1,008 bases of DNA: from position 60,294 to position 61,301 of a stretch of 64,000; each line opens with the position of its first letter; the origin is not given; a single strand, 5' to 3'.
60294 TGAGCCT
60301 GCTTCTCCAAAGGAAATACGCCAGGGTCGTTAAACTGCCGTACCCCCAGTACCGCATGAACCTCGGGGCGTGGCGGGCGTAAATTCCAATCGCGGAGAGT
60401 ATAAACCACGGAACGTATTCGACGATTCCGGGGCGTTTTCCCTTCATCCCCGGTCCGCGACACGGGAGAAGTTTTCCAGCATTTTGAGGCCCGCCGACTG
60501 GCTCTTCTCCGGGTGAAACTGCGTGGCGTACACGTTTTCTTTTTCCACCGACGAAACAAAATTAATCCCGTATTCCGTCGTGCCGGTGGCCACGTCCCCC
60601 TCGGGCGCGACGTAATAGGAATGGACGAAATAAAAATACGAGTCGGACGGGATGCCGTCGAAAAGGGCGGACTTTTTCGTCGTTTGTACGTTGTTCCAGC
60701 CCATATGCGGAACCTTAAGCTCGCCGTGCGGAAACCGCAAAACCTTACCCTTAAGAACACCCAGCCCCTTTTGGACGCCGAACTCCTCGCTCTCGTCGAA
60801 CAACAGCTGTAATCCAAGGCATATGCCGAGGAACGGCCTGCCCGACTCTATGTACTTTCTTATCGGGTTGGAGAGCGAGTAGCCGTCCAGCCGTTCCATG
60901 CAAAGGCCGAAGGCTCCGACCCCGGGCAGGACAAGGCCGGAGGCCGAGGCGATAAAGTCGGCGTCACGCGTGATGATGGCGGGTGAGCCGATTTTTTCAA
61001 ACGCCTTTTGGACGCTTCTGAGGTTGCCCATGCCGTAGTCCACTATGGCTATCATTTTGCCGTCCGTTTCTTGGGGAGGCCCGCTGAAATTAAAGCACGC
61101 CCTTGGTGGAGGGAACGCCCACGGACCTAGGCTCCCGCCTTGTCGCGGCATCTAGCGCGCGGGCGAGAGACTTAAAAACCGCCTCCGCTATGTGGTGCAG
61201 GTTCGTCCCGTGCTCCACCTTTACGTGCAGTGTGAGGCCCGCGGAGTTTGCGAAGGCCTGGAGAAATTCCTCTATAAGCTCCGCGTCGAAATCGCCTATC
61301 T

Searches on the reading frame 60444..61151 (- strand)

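Call 23: search_protein_families(library=pfam, proteins=[window:60444-61151:-], max_evalue=0.001)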
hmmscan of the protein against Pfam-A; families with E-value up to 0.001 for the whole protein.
window:60444-61151:- (235 aa): 3 families
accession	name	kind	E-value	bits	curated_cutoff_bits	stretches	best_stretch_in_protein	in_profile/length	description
PF00117.34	GATase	-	6.1e-23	81.9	22.8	1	36-228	2-186/190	Glutamine amidotransferase class-I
PF01174.25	SNO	-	2.2e-06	28.1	27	1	42-219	6-174/188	SNO glutamine amidotransferase family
PF07685.20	GATase_3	-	0.00015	21.9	27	1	68-135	39-113/196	CobB/CobQ-like glutamine amidotransferase domain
